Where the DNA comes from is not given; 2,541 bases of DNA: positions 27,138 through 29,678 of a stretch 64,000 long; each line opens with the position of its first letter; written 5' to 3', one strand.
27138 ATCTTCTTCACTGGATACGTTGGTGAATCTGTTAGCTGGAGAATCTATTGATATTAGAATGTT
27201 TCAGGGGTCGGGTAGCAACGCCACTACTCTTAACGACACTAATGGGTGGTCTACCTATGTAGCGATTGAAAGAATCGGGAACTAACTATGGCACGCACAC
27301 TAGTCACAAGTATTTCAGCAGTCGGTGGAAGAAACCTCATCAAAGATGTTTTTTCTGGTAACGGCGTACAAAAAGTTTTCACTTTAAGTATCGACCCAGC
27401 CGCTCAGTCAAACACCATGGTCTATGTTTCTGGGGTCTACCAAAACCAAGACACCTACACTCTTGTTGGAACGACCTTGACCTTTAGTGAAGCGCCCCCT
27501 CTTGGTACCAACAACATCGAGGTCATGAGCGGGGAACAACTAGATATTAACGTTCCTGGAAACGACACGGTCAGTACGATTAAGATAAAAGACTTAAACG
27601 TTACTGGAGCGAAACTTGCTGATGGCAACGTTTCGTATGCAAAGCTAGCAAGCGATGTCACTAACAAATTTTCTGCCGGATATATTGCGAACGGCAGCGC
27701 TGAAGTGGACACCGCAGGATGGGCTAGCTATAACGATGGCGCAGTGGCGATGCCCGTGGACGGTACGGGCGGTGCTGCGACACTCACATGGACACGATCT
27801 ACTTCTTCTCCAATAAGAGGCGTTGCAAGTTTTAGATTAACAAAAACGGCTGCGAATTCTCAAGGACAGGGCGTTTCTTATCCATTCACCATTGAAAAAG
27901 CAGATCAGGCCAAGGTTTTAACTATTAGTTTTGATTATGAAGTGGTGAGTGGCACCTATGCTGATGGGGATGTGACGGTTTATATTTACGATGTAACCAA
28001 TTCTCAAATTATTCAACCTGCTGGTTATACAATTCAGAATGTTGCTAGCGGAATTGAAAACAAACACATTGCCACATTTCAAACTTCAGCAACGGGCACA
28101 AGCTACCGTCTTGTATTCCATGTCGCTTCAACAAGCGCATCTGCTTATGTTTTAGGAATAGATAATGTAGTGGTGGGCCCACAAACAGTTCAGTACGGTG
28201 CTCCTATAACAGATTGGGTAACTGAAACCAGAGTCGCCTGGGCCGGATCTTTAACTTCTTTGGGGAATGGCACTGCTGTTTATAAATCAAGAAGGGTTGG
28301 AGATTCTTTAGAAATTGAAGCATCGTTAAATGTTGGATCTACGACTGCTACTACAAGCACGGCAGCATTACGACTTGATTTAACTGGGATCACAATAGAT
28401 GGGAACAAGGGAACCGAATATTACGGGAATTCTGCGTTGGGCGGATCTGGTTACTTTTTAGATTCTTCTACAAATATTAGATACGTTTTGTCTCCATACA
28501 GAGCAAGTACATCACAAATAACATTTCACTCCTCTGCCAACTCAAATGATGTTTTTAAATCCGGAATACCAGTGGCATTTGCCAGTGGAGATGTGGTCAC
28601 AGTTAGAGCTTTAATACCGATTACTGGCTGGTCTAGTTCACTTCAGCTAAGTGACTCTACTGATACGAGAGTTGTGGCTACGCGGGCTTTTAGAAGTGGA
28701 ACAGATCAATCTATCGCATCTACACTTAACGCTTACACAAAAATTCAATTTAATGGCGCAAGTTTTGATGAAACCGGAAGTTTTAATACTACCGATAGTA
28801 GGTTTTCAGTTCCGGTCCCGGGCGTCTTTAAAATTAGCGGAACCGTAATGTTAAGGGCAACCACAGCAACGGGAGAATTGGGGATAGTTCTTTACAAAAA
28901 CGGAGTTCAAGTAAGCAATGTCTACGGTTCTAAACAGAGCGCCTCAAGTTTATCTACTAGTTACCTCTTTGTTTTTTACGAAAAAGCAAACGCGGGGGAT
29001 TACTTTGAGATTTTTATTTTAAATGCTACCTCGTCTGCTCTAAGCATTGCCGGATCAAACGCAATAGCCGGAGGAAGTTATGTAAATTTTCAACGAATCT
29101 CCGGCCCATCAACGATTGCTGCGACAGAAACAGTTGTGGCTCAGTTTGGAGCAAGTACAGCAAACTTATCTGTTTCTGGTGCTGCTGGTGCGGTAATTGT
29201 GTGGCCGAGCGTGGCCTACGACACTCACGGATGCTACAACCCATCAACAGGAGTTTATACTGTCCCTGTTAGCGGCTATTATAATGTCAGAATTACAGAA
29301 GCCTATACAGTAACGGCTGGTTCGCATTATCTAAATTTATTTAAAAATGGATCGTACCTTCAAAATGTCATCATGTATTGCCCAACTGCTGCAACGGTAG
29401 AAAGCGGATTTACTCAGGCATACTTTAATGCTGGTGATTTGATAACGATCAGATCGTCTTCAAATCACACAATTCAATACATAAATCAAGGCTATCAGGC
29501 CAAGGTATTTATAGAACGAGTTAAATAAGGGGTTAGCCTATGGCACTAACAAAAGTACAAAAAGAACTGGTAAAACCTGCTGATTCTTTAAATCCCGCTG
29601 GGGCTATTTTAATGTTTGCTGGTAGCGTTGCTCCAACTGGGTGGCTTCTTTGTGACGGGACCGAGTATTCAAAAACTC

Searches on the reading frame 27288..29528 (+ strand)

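Call 12: search_protein_families(library=phrogs, proteins=[window:27288-29528:+], max_evalue=0.001)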
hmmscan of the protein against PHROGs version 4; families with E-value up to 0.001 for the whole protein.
window:27288-29528:+ (746 aa): 2 families
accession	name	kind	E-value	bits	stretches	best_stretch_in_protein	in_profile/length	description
phrog_15750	-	unknown function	2.3e-10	41.9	2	632-735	47-156/168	-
phrog_12754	-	unknown function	2.3e-07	31.1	1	439-583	409-549/579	-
